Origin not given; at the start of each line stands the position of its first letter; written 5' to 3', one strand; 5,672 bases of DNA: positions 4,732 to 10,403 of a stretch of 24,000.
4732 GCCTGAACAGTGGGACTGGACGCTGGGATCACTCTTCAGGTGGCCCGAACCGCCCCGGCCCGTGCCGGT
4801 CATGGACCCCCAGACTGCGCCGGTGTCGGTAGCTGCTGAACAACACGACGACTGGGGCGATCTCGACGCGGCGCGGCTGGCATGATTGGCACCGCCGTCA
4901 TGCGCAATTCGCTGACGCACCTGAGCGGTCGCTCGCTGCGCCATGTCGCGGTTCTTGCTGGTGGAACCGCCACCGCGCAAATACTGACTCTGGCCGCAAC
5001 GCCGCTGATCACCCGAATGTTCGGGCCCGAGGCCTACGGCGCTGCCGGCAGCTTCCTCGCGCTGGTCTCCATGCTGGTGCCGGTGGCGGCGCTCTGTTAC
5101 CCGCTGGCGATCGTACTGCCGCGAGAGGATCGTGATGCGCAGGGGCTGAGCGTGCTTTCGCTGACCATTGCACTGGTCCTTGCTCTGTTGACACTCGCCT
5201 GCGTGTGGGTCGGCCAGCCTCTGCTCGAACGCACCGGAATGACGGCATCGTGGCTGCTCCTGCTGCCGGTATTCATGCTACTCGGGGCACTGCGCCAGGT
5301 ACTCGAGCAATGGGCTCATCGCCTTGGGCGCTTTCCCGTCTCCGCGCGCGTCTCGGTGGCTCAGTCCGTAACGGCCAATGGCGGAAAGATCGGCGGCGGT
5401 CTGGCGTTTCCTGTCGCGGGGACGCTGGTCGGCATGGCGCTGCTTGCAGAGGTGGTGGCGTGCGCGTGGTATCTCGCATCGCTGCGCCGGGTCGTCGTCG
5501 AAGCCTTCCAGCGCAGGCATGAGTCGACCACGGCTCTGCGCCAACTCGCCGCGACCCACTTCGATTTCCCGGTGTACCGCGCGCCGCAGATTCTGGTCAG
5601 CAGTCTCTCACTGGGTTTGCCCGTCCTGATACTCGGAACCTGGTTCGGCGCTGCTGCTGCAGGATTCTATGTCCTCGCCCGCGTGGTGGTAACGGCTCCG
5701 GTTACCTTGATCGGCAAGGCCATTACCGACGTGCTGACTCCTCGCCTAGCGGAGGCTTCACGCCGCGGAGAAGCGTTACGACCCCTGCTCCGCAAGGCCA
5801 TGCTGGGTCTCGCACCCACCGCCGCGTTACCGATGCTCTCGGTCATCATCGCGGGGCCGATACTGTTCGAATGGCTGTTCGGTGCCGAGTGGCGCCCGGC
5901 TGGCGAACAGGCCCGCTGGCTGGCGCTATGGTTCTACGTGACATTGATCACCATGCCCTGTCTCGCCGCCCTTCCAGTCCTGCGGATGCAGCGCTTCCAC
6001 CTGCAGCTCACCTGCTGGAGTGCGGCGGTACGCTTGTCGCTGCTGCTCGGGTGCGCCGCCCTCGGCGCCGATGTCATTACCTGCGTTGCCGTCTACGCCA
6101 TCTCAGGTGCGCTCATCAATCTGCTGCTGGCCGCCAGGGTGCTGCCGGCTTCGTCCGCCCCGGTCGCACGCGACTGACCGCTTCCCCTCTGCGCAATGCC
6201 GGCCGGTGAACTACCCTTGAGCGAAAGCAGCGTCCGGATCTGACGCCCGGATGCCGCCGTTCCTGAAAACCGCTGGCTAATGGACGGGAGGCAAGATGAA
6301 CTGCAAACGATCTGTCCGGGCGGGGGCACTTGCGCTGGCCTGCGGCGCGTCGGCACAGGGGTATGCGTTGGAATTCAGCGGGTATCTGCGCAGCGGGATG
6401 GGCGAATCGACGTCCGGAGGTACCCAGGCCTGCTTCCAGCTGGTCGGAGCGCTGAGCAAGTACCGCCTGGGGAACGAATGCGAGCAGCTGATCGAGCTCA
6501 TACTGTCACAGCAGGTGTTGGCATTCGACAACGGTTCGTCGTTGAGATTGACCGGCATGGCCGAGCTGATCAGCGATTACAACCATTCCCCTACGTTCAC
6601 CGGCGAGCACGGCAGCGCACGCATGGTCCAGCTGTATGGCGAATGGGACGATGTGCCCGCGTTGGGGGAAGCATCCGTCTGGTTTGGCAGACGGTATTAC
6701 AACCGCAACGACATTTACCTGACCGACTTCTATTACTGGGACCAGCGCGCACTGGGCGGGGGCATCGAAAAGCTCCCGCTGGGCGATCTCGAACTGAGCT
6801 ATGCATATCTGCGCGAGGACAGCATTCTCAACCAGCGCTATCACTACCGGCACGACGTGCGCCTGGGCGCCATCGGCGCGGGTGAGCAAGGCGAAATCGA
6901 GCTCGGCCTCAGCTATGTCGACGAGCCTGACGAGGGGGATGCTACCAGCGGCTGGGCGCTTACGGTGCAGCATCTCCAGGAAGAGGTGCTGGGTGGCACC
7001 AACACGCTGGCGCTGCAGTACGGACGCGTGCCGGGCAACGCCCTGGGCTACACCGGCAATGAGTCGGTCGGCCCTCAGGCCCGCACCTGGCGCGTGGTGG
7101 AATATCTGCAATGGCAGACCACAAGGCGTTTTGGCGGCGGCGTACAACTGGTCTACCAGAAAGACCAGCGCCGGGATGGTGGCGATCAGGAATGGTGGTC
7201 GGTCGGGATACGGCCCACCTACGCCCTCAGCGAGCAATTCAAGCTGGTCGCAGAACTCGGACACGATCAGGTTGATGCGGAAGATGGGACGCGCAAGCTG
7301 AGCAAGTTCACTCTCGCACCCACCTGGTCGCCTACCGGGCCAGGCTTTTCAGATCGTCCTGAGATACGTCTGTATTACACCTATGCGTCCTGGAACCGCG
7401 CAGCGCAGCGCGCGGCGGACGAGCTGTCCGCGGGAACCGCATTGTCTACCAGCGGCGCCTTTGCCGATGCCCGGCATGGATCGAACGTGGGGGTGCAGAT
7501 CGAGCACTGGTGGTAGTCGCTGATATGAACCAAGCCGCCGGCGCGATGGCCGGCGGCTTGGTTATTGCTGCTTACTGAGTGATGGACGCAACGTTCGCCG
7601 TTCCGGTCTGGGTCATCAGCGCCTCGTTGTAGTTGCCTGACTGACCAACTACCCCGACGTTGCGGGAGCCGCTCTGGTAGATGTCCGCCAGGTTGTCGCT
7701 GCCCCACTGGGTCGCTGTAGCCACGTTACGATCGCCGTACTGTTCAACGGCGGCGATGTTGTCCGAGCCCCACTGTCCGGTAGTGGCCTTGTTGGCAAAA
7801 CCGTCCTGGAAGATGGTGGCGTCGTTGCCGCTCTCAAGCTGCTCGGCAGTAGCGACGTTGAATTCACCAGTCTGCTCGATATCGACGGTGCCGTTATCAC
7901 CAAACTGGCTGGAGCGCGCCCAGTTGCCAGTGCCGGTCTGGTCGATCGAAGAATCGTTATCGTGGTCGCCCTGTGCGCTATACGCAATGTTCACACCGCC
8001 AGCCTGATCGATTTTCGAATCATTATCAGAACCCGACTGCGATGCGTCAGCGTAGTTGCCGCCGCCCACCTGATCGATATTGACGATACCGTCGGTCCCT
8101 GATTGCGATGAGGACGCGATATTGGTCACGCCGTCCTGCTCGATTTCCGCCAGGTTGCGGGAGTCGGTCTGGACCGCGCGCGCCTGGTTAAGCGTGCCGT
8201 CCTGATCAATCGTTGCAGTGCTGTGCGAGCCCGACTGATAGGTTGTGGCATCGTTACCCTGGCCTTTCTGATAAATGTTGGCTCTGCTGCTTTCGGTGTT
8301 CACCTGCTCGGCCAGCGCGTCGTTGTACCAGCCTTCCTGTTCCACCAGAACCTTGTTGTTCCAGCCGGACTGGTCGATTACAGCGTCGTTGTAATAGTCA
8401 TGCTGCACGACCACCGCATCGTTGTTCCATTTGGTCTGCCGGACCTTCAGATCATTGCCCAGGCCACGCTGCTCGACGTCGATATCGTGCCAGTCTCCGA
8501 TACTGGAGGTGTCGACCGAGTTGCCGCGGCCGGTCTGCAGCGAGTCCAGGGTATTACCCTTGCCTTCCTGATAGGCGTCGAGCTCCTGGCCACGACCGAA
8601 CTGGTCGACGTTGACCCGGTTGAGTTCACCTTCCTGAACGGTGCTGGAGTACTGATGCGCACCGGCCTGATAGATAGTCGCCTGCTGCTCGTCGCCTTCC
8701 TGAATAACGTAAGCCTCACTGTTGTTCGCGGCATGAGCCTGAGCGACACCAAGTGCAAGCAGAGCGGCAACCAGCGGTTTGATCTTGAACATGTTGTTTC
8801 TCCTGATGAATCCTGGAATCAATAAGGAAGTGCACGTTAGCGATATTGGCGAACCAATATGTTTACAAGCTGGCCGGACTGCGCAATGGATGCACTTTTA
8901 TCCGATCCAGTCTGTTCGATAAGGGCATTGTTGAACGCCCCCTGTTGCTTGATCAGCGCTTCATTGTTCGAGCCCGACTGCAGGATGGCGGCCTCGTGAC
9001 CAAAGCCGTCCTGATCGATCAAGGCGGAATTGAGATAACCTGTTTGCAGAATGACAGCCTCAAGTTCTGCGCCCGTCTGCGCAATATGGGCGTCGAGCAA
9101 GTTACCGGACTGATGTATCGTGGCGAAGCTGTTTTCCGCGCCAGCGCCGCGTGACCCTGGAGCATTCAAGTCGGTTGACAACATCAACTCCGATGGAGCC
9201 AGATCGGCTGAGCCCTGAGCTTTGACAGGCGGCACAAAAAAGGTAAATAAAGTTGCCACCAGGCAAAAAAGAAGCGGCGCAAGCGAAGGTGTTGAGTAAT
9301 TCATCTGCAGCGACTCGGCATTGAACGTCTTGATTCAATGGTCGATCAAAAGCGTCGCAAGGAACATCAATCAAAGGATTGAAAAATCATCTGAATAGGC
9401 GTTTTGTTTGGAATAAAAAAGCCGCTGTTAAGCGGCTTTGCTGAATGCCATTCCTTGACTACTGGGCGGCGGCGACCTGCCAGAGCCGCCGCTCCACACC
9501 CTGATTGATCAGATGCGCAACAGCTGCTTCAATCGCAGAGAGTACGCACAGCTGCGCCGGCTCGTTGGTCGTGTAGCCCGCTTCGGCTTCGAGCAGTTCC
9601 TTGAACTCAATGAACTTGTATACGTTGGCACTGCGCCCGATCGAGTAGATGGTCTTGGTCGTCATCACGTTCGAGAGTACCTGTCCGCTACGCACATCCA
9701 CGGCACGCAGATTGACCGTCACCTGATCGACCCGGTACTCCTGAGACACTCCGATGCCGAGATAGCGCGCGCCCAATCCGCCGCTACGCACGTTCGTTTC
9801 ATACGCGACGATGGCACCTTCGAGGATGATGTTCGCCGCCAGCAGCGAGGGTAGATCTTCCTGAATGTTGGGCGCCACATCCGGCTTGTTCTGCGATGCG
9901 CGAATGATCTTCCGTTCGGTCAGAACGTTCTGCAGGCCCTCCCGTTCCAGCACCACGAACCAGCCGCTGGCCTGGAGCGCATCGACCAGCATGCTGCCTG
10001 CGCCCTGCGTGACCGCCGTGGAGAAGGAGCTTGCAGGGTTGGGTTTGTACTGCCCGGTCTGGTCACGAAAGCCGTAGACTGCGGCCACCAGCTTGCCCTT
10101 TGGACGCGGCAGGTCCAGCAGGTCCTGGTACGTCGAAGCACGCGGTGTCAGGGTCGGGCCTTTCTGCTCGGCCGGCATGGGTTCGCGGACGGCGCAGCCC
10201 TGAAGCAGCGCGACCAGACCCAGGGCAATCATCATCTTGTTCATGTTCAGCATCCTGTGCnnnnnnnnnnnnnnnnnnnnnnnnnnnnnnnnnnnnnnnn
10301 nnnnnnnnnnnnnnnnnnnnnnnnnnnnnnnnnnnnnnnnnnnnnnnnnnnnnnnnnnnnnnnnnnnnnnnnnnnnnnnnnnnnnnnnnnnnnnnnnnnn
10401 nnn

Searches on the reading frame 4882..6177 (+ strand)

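Call 62: search_protein_families(library=pfam, proteins=[window:4882-6177:+], max_evalue=0.001)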
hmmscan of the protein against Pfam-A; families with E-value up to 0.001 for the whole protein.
window:4882-6177:+ (431 aa): 2 families
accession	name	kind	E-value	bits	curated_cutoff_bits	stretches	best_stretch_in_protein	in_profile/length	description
PF13440.11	Polysacc_synt_3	-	4e-14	53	23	1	43-340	2-291/293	Polysaccharide biosynthesis protein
PF01943.22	Polysacc_synt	-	7.2e-08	32.6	28.2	1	19-291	2-272/274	Polysaccharide biosynthesis protein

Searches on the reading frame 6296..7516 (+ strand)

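Call 62: search_protein_families(library=pfam, proteins=[window:6296-7516:+], max_evalue=0.001)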
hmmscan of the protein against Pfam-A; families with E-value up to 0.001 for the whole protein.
window:6296-7516:+ (406 aa): 3 families
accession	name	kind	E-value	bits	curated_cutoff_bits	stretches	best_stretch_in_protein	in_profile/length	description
PF02264.21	LamB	-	1e-107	361.8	25.1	1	27-406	1-378/378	LamB porin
PF13609.12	Porin_4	-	0.00012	22.4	27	0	181-327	179-308/310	Gram-negative porin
PF07642.17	BBP2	-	0.00027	20.7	26.2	1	219-360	158-311/339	Putative beta-barrel porin-2, OmpL-like. bbp2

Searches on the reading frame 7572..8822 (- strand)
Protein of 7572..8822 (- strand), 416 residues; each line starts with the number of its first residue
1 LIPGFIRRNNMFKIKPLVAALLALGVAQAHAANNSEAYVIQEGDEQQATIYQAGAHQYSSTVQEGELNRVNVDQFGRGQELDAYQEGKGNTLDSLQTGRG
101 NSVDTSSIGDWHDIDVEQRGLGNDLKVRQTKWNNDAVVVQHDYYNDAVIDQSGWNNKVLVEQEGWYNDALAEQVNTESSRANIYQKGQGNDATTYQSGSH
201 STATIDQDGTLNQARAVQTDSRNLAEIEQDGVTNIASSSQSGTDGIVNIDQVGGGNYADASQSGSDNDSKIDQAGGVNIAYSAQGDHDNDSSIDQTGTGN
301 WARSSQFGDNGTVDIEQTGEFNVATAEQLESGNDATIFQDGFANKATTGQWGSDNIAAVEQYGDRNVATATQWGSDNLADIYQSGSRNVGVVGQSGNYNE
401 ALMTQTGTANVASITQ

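Call 62: search_protein_families(library=pfam, proteins=[window:7572-8822:-], max_evalue=0.001)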
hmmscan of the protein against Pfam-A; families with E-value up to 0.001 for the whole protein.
window:7572-8822:- (416 aa): 1 family
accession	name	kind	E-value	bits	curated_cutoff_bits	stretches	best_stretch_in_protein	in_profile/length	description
PF07012.17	Curlin_rpt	-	7.5e-56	186.2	20.7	9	374-407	1-34/34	Curlin associated repeat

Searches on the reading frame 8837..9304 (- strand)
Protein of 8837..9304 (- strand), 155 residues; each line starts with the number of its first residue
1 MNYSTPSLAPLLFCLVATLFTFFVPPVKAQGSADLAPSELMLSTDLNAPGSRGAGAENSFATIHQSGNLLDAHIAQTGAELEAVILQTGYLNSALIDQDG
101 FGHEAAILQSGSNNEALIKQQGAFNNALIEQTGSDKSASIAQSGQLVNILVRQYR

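Call 62: search_protein_families(library=pfam, proteins=[window:8837-9304:-], max_evalue=0.001)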
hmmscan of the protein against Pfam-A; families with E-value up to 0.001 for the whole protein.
window:8837-9304:- (155 aa): 1 family
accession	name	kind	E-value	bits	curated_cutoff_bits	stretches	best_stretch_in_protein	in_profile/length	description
PF07012.17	Curlin_rpt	-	7.2e-22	77.5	20.7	3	92-122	4-34/34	Curlin associated repeat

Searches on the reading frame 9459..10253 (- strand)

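Call 62: search_protein_families(library=pfam, proteins=[window:9459-10253:-], max_evalue=0.001)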
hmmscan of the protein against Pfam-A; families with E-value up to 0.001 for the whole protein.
window:9459-10253:- (264 aa): 1 family
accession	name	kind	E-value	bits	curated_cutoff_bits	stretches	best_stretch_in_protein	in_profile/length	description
PF03783.19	CsgG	-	1.6e-79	266.5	20.8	1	49-260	4-208/210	Curli production assembly/transport component CsgG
